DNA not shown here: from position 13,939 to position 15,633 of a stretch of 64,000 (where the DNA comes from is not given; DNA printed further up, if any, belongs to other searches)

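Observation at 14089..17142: prs - LOG nucleosidase - NAMPT/NAPRT phosphoribosyltransferase operon: ribose-phosphate recycling into NAD salvage (NARP1-like logic?)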

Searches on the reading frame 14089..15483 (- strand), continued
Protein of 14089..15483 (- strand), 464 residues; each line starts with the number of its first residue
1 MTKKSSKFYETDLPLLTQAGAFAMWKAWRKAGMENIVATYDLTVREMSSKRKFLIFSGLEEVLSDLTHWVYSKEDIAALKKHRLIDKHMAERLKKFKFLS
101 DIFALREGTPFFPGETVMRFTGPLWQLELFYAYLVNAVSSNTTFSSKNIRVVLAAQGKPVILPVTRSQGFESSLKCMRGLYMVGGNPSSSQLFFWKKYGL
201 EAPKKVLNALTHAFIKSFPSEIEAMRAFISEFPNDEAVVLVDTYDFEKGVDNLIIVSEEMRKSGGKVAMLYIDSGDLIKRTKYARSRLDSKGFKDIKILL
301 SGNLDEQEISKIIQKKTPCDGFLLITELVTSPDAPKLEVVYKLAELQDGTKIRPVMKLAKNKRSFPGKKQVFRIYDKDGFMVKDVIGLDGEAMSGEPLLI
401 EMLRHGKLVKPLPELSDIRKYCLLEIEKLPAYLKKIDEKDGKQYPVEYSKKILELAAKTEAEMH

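Call 80: find_related_loci(query=A2, collection=metagenome_contigs, flank=5000)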
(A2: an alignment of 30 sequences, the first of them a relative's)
Query A2 (464 aa) in metagenome_contigs; peptide patterns used: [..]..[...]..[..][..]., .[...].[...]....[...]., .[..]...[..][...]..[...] (x = any residue, [..] = any of these).
600 stretches matched a pattern (row limit reached: there are more); 562 encode a relative of the query (tblastn E <= 1e-3); the best 80 are kept; 80 distinct loci.
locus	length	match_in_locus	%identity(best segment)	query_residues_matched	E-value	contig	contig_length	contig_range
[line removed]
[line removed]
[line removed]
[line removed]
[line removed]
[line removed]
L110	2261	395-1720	42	4-452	4e-110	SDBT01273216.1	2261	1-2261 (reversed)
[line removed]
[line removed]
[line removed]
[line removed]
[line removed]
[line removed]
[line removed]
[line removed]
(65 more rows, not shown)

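Call 88: search_protein_families(library=pfam, proteins=[L042:7356-7970:+, L015:4624-5367:-, L013:5297-6376:+, L014:3818-4765:+, L109:4050-4946:+, L109:4965-6368:+, L109:6425-7183:+, L109:7239-8630:+], max_evalue=0.001)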
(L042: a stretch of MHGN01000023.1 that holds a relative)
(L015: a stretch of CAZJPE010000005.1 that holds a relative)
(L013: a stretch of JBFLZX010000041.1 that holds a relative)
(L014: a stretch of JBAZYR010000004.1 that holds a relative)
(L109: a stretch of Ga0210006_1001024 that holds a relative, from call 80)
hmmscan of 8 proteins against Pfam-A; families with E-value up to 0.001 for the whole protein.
L042:7356-7970:+ (205 aa): 1 family
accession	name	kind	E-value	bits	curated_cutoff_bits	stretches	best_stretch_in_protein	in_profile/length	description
PF00857.26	Isochorismatase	-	1.8e-16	61.1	27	2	108-192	87-173/175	Isochorismatase domain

L015:4624-5367:- (248 aa): 1 family
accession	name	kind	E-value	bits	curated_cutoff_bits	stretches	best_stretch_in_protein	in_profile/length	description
PF01978.25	TrmB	-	2e-13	50.4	25.6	1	6-73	1-67/68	Sugar-specific transcriptional regulator TrmB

L013:5297-6376:+ (360 aa): 1 family
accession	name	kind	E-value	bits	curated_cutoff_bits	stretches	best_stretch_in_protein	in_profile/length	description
PF00391.29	PEP-utilizers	-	1.8e-22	79.2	23.1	1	284-354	2-72/72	PEP-utilising enzyme, mobile domain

L014:3818-4765:+ (316 aa): 1 family
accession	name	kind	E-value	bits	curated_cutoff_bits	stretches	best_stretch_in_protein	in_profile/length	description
PF01326.24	PPDK_N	-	2.8e-100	336.2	27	1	21-315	3-311/328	Pyruvate phosphate dikinase, AMP/ATP-binding domain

L109:4050-4946:+ (299 aa): 5 families
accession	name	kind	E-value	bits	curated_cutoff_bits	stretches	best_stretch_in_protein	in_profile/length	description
PF13793.12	Pribosyltran_N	-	8.2e-32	110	25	1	5-119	3-117/117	N-terminal domain of ribose phosphate pyrophosphokinase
PF00156.33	Pribosyltran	-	5.7e-14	52.2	26.3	1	149-261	18-137/158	Phosphoribosyl transferase domain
PF14572.12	Pribosyl_synth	-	3.5e-11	43.8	27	1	202-296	74-167/184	Phosphoribosyl synthetase-associated domain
PF14681.12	UPRTase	-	0.0002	21.3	27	1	201-263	110-172/206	Uracil phosphoribosyltransferase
PF24390.1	PRTase-CE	-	0.00036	20.9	27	1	181-268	83-165/253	PRTase-CE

L109:4965-6368:+ (468 aa): 2 families
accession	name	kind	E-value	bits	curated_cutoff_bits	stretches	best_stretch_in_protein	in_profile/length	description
PF17767.7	NAPRTase_N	-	1.4e-22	80.8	32.6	1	27-135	8-116/125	Nicotinate phosphoribosyltransferase (NAPRTase) N-terminal domain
PF17956.6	NAPRTase_C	-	4.6e-12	46.8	23.3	1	397-453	54-110/111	Nicotinate phosphoribosyltransferase C-terminal domain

L109:6425-7183:+ (253 aa): 2 families
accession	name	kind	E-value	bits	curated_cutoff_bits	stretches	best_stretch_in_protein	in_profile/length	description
PF03641.19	Lysine_decarbox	-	6.5e-05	23.6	27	1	128-197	42-107/131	Possible lysine decarboxylase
PF18306.6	LDcluster4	-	0.00035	20.6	26.3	0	25-73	2-54/151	SLOG cluster4 family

L109:7239-8630:+ (464 aa): 2 families
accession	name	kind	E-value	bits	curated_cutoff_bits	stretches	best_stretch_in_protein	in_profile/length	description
PF17767.7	NAPRTase_N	-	3.2e-21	76.4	32.6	1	18-136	4-121/125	Nicotinate phosphoribosyltransferase (NAPRTase) N-terminal domain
PF17956.6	NAPRTase_C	-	7.9e-11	42.9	23.3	1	394-451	53-110/111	Nicotinate phosphoribosyltransferase C-terminal domain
